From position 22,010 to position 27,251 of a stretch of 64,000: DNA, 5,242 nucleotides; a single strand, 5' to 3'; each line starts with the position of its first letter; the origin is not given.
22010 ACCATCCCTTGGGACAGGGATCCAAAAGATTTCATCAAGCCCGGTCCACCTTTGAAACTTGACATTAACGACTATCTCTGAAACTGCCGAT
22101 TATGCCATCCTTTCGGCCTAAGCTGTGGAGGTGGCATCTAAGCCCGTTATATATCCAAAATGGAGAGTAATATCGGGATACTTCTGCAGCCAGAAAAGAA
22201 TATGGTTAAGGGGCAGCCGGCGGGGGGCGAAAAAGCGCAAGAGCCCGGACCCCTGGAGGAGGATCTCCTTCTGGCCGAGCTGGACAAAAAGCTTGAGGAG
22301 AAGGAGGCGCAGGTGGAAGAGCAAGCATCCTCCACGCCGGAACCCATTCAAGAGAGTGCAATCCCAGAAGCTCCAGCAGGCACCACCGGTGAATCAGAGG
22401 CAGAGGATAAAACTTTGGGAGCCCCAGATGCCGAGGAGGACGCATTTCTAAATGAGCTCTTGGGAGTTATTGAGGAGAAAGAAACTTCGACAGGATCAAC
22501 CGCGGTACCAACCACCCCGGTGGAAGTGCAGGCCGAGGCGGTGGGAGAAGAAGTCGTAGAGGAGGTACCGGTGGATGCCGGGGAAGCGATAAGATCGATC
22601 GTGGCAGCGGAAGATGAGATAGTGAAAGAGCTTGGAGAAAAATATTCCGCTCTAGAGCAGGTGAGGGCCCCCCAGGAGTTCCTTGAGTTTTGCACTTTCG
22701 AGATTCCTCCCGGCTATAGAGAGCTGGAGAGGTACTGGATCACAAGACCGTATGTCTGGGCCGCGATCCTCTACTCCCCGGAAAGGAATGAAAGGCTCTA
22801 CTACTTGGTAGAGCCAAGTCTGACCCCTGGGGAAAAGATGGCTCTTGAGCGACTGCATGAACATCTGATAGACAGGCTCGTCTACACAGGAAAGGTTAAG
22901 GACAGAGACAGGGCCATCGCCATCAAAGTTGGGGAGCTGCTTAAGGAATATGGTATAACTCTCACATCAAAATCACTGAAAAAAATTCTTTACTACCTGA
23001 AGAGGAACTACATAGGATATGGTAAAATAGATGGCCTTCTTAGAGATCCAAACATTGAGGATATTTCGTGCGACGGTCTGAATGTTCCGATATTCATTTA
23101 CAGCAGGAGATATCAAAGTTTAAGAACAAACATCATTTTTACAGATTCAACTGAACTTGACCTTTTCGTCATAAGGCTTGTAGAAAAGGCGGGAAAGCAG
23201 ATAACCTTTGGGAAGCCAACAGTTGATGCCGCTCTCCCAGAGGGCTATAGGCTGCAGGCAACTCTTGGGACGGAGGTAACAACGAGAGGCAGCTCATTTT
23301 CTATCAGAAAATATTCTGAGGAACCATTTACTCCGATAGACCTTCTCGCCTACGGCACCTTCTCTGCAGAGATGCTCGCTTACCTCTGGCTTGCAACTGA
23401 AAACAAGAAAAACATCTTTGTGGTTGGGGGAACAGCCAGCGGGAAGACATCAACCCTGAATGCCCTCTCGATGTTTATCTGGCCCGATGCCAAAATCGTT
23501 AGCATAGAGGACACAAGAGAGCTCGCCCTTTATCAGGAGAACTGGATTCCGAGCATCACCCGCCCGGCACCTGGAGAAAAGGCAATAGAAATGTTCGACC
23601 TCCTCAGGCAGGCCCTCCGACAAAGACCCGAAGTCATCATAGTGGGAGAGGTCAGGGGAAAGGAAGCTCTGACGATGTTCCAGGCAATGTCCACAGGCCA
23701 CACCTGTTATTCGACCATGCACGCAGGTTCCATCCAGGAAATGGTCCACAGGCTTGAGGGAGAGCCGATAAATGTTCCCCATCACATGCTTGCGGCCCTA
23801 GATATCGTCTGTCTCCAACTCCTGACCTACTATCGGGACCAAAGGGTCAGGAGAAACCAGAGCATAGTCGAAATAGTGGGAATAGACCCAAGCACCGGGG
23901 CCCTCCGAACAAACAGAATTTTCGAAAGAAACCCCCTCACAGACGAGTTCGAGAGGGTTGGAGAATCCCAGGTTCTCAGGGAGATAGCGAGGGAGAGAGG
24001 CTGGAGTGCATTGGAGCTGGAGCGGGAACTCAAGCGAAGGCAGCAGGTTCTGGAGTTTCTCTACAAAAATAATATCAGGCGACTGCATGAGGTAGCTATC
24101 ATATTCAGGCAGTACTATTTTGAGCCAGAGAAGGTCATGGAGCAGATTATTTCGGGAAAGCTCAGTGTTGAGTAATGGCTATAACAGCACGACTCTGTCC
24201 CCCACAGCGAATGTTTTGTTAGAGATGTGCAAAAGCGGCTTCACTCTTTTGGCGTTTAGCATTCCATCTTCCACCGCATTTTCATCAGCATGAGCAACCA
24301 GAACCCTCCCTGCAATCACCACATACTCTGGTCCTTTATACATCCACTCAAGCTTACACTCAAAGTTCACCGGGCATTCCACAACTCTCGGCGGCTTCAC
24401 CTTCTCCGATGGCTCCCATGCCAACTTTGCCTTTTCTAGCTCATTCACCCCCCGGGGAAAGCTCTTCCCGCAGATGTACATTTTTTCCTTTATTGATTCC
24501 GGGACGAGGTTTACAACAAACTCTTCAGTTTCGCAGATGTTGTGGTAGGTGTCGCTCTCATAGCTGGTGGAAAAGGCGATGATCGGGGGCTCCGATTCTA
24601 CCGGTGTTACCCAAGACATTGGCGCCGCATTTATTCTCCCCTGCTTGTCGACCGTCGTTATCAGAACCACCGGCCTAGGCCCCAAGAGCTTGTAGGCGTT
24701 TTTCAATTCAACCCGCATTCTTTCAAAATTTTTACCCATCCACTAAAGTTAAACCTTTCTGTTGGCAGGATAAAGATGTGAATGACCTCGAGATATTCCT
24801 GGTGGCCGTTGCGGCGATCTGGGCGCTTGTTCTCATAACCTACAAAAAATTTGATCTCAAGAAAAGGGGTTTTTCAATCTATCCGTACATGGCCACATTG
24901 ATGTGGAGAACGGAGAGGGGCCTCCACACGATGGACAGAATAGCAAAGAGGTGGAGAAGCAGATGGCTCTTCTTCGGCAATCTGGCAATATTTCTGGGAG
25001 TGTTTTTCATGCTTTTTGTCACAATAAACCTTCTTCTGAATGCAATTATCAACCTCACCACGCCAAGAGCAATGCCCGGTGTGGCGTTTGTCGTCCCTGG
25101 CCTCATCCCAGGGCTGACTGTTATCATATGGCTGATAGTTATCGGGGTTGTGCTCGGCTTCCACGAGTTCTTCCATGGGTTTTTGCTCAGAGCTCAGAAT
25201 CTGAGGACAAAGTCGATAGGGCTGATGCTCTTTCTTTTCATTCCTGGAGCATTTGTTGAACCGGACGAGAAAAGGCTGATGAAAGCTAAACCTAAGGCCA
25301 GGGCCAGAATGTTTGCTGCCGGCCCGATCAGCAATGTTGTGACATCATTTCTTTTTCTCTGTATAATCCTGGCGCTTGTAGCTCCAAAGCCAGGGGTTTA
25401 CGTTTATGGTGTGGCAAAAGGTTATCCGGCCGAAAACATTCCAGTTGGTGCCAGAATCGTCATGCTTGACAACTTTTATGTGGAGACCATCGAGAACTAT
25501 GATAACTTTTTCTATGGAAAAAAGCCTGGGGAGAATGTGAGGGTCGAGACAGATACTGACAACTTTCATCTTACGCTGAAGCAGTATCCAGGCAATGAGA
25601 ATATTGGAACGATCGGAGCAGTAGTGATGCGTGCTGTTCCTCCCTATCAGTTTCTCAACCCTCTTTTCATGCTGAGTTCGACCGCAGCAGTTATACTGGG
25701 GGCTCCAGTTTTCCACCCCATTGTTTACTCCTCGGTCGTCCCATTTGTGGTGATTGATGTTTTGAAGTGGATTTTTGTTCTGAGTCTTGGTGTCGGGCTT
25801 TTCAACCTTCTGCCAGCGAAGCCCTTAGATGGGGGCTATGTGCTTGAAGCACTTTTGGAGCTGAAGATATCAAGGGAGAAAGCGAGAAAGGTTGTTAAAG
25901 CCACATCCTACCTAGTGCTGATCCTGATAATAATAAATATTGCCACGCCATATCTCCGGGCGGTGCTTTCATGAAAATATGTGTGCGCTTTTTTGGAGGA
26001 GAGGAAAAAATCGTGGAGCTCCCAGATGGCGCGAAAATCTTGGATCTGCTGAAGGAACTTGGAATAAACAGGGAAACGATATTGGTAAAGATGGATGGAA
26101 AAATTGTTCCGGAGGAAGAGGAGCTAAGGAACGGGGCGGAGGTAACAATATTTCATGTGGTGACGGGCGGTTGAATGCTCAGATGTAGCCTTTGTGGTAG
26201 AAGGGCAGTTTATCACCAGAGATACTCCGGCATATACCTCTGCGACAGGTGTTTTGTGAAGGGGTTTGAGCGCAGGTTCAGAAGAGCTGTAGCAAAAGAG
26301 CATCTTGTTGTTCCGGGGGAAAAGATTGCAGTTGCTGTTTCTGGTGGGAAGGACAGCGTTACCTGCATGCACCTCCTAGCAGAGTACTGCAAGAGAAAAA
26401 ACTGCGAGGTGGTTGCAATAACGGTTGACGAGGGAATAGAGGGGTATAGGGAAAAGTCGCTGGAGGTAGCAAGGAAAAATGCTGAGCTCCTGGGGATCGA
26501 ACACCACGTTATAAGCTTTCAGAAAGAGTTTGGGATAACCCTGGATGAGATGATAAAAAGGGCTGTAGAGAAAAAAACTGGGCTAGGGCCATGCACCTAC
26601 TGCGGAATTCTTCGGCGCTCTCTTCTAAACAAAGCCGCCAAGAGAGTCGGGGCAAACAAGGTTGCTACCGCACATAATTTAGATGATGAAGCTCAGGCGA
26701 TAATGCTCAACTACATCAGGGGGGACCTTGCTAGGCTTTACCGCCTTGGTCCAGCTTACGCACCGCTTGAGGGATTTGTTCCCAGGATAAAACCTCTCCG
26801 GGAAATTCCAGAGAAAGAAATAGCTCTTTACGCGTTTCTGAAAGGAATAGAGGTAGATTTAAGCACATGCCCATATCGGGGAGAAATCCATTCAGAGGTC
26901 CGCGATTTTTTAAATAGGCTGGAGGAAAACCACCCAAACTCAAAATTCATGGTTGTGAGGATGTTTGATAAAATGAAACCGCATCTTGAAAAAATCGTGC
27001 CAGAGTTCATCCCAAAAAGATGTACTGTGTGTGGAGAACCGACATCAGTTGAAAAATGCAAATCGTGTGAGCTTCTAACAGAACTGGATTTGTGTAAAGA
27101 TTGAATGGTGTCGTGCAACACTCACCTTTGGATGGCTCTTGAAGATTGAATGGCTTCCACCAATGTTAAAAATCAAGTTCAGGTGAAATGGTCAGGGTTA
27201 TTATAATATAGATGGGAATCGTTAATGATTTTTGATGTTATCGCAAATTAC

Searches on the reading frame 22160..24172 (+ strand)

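Call 45: search_protein_families(library=pfam, proteins=[window:22160-24172:+], max_evalue=0.0001)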
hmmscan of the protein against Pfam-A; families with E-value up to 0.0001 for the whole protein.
window:22160-24172:+ (671 aa): 3 families
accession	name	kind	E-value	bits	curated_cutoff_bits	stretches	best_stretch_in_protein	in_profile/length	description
PF00437.27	T2SSE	-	2.9e-36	125.4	24.9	1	345-634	58-320/370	Type II/IV secretion system protein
PF23989.1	PilB3_C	-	1.3e-09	38.5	27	1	594-663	2-70/83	PilB3-like, C-terminal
PF23990.1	PilB3_N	-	5.6e-05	23.6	27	0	177-219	58-100/101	PilB3-like, N-terminal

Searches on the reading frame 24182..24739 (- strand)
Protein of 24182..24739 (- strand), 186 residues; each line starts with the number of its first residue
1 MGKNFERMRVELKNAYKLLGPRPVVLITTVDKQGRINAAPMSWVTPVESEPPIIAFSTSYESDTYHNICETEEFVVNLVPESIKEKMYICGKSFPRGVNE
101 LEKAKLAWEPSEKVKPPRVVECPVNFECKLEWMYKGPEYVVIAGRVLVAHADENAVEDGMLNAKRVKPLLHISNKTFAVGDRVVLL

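Call 45: search_protein_families(library=pfam, proteins=[window:24182-24739:-], max_evalue=0.0001)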
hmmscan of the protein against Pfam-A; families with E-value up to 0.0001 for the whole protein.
window:24182-24739:- (186 aa): 2 families
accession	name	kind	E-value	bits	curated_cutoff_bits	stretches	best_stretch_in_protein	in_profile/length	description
PF01613.24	Flavin_Reduct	-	7.8e-32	110.9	27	1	21-165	5-147/153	Flavin reductase like domain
PF01243.27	PNPOx_N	-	4e-05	24.4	28.1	1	19-71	9-56/120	Pyridoxamine 5'-phosphate oxidase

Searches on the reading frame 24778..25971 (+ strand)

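Call 45: search_protein_families(library=pfam, proteins=[window:24778-25971:+], max_evalue=0.0001)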
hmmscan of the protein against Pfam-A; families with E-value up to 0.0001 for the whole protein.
window:24778-25971:+ (398 aa): 1 family
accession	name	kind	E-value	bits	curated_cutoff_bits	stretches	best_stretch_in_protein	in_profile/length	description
PF02163.28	Peptidase_M50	-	3.7e-28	98.8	27.2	1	119-383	3-220/221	Peptidase family M50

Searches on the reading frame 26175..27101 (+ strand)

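Call 45: search_protein_families(library=pfam, proteins=[window:26175-27101:+], max_evalue=0.0001)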
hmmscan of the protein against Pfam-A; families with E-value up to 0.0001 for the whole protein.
window:26175-27101:+ (309 aa): 5 families
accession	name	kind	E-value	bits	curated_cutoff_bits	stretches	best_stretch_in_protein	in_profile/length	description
PF01171.26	ATP_bind_3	-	6.8e-15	55.7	27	1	50-224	1-160/182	PP-loop family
PF22082.2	TtuA_LIM_N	-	1.2e-09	38.5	27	1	3-28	1-26/26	2-thiouridine synthetase TtuA, N-terminal LIM domain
PF03054.22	tRNA_Me_trans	-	1.4e-08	35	20.6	1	50-168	2-127/202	tRNA methyl transferase HUP domain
PF06508.19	QueC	-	3.4e-05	23.9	22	1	52-118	3-65/210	Queuosine biosynthesis protein QueC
PF00764.25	Arginosuc_synth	-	6e-05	23.6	27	0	50-131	1-74/162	Arginosuccinate synthase N-terminal HUP domain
